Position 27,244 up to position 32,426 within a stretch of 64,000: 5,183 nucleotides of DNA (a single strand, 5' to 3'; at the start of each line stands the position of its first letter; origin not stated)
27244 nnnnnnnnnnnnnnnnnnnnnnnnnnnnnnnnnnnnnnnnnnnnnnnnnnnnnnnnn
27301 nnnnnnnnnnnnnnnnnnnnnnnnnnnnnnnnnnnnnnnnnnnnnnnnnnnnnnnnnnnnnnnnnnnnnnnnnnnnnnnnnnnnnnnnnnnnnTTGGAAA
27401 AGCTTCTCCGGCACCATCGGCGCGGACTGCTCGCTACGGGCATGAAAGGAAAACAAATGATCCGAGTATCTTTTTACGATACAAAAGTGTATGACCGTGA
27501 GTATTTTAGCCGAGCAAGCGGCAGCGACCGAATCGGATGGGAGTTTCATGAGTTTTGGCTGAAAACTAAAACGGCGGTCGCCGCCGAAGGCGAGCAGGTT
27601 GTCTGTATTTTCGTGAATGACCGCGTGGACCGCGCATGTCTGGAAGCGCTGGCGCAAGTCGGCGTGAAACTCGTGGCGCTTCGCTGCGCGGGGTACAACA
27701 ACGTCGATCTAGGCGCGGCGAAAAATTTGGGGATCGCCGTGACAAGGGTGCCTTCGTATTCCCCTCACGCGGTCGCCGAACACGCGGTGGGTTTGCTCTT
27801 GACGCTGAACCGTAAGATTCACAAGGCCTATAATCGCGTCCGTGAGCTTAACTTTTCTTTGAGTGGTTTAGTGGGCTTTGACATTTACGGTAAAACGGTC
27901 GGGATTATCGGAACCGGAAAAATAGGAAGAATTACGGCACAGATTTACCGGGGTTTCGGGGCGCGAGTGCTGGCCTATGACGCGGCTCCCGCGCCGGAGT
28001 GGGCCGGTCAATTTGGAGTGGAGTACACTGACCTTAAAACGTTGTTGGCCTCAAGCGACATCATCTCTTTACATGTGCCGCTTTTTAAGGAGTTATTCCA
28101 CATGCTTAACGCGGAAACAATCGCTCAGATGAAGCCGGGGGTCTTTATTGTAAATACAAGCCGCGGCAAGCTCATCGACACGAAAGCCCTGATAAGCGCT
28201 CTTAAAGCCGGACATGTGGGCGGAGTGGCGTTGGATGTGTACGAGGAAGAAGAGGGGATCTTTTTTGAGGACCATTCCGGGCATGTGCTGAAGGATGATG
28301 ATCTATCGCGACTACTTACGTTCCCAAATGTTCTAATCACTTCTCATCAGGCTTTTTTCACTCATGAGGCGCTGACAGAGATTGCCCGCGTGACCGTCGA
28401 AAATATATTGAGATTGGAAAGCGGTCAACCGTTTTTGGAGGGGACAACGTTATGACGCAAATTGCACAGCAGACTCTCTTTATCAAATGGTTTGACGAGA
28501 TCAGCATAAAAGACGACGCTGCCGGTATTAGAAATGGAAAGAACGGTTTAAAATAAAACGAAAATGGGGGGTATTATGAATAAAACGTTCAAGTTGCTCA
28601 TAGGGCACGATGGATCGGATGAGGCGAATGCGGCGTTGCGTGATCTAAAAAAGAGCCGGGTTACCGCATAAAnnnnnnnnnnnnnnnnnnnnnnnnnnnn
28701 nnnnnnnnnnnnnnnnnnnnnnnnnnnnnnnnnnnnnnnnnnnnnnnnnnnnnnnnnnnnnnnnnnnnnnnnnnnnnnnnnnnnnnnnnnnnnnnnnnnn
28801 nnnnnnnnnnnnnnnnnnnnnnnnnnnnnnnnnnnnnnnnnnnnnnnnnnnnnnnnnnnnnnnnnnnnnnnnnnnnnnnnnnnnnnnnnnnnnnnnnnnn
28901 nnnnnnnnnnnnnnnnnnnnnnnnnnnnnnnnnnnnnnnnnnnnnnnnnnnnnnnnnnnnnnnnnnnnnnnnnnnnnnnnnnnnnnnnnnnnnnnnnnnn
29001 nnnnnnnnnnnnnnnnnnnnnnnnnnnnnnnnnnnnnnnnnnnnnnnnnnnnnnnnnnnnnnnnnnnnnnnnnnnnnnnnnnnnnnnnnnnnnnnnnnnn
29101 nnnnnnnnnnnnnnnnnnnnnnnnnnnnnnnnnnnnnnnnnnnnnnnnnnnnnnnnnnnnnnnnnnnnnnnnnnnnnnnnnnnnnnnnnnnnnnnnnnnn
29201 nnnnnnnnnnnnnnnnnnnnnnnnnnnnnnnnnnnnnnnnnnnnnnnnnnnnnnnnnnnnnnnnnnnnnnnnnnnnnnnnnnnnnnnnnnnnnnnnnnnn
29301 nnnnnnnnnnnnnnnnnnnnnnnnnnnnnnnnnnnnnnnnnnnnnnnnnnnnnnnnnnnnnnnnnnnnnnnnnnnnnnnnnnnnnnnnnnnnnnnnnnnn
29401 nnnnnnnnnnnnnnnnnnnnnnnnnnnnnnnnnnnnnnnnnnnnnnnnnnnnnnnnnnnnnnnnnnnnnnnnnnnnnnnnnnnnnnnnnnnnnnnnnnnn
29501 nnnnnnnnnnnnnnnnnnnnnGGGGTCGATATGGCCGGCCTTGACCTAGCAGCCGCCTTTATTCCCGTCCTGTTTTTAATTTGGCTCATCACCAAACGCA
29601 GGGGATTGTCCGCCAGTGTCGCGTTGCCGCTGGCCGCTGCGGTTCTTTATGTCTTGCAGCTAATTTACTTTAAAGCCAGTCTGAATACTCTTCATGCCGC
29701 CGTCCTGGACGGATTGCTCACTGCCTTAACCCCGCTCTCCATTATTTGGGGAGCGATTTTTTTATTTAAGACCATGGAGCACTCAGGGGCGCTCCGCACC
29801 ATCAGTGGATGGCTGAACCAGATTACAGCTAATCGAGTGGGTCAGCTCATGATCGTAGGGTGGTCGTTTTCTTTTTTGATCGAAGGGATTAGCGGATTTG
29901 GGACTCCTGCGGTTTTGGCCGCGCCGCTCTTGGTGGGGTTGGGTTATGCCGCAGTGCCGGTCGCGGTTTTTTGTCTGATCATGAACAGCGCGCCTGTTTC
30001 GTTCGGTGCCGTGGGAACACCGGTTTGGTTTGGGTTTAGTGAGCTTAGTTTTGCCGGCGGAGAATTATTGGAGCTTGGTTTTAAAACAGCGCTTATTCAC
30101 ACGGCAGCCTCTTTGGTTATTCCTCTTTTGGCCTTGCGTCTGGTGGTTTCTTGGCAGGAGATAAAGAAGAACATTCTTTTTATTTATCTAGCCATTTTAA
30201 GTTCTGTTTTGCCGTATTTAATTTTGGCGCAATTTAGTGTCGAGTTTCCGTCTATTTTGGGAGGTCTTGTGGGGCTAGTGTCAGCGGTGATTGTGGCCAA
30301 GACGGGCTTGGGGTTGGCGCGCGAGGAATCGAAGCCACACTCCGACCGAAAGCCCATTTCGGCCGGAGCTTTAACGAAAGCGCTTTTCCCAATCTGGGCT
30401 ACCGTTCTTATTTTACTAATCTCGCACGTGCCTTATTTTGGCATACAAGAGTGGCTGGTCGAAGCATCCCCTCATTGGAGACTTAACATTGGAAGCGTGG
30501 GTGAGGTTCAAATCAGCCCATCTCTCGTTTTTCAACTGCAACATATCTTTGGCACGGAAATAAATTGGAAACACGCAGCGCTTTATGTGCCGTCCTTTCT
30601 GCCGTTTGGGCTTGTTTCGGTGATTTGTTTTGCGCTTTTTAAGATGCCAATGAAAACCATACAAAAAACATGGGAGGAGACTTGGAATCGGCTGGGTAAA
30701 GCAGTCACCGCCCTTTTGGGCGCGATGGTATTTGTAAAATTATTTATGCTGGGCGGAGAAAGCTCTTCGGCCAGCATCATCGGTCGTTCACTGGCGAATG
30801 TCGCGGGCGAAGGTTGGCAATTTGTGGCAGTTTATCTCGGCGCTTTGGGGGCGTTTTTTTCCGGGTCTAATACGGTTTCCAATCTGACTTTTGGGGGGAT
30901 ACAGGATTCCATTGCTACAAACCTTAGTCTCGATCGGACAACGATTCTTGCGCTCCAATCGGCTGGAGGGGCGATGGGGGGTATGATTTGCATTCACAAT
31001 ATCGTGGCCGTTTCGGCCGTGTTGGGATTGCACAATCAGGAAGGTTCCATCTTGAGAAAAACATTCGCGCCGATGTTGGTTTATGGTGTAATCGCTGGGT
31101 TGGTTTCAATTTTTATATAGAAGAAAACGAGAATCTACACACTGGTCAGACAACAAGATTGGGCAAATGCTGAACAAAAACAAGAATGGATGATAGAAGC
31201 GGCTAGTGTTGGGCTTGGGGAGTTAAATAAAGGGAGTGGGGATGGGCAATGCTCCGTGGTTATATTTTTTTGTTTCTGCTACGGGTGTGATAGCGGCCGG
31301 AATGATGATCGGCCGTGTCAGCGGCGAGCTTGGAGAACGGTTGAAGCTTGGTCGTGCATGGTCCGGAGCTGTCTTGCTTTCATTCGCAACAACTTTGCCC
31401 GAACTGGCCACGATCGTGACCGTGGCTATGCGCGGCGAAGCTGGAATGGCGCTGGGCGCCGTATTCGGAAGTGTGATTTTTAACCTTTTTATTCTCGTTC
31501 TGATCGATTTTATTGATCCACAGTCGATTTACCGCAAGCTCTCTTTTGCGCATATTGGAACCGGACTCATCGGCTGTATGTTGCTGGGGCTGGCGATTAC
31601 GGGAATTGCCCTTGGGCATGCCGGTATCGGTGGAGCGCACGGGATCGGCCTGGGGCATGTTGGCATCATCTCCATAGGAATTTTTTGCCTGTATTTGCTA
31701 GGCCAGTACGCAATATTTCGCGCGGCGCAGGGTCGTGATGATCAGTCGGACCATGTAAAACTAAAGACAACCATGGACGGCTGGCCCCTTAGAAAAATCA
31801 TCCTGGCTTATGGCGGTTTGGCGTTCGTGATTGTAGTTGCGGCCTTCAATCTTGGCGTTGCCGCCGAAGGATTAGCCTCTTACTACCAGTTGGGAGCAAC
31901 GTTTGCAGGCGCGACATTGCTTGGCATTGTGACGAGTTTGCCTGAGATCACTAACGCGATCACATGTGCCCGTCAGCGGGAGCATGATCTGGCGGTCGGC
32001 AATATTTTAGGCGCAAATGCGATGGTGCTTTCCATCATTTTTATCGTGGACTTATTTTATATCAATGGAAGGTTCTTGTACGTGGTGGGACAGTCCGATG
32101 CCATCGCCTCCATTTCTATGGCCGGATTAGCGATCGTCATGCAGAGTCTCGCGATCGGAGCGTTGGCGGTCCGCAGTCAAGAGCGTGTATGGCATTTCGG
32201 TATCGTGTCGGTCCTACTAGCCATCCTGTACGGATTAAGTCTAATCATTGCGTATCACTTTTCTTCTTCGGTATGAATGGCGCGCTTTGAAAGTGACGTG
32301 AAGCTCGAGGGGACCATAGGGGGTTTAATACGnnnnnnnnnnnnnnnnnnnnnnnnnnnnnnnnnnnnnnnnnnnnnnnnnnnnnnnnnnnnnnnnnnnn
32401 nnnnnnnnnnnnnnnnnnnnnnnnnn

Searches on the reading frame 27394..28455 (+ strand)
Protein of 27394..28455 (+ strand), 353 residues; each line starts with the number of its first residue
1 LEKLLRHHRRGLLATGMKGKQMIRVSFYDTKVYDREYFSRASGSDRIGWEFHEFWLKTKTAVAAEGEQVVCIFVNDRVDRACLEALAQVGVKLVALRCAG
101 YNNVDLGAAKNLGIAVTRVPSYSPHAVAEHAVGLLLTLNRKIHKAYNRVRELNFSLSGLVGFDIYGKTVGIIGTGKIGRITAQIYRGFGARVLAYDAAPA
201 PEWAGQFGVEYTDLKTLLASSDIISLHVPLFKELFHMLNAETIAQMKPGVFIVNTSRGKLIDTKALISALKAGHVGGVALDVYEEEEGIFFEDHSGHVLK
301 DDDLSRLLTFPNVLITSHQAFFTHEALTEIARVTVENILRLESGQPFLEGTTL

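Call 70: search_protein_families(library=pfam, proteins=[window:27394-28455:+])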
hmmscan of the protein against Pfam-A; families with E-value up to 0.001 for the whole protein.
window:27394-28455:+ (353 aa): 3 families
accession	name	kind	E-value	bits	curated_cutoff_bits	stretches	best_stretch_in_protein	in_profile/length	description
PF02826.25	2-Hacid_dh_C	-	1.2e-53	181.5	25.1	1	132-320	1-178/178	D-isomer specific 2-hydroxyacid dehydrogenase, NAD binding domain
PF00389.36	2-Hacid_dh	-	1.1e-29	103.2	24.6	1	33-346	10-128/134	D-isomer specific 2-hydroxyacid dehydrogenase, catalytic domain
PF03446.21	NAD_binding_2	-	0.00052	20.5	21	0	168-274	1-111/161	NAD binding domain of 6-phosphogluconate dehydrogenase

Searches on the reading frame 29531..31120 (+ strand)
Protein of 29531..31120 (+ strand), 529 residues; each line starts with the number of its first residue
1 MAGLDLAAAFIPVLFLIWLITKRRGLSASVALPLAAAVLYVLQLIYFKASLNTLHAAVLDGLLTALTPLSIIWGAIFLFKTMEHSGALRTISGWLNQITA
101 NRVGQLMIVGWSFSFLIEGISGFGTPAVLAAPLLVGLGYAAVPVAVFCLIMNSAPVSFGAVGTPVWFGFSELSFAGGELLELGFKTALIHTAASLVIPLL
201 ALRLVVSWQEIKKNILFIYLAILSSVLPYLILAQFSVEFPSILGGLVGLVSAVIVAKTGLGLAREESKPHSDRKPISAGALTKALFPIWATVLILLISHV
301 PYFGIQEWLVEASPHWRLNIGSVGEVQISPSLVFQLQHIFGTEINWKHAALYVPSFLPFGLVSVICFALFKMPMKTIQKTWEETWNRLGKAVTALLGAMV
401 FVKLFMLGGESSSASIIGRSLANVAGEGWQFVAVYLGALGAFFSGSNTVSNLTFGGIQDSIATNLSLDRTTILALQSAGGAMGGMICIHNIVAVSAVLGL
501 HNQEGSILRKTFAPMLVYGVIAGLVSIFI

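Call 70: search_protein_families(library=pfam, proteins=[window:29531-31120:+])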
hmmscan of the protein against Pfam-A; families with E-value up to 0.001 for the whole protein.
window:29531-31120:+ (529 aa): 1 family
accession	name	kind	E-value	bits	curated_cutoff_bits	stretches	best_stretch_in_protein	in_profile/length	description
PF02652.20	Lactate_perm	-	2.2e-114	383.5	27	1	6-528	3-521/522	L-lactate permease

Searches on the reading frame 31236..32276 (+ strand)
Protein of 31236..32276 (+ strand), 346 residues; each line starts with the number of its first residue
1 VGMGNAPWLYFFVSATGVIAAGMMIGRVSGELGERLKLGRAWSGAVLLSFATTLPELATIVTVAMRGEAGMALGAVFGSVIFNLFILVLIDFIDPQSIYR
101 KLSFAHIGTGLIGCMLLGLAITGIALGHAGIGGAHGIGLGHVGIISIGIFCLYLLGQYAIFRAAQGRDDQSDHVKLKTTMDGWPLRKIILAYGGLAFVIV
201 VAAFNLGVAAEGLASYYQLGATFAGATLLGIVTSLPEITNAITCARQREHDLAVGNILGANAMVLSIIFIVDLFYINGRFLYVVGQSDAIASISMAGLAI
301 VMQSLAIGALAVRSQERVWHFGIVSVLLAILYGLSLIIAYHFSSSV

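Call 70: search_protein_families(library=pfam, proteins=[window:31236-32276:+])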
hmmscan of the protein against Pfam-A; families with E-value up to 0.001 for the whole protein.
window:31236-32276:+ (346 aa): 1 family
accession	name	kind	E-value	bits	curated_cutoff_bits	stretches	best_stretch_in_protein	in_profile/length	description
PF01699.29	Na_Ca_ex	-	4.2e-25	88.9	24.9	2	8-158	3-150/151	Sodium/calcium exchanger protein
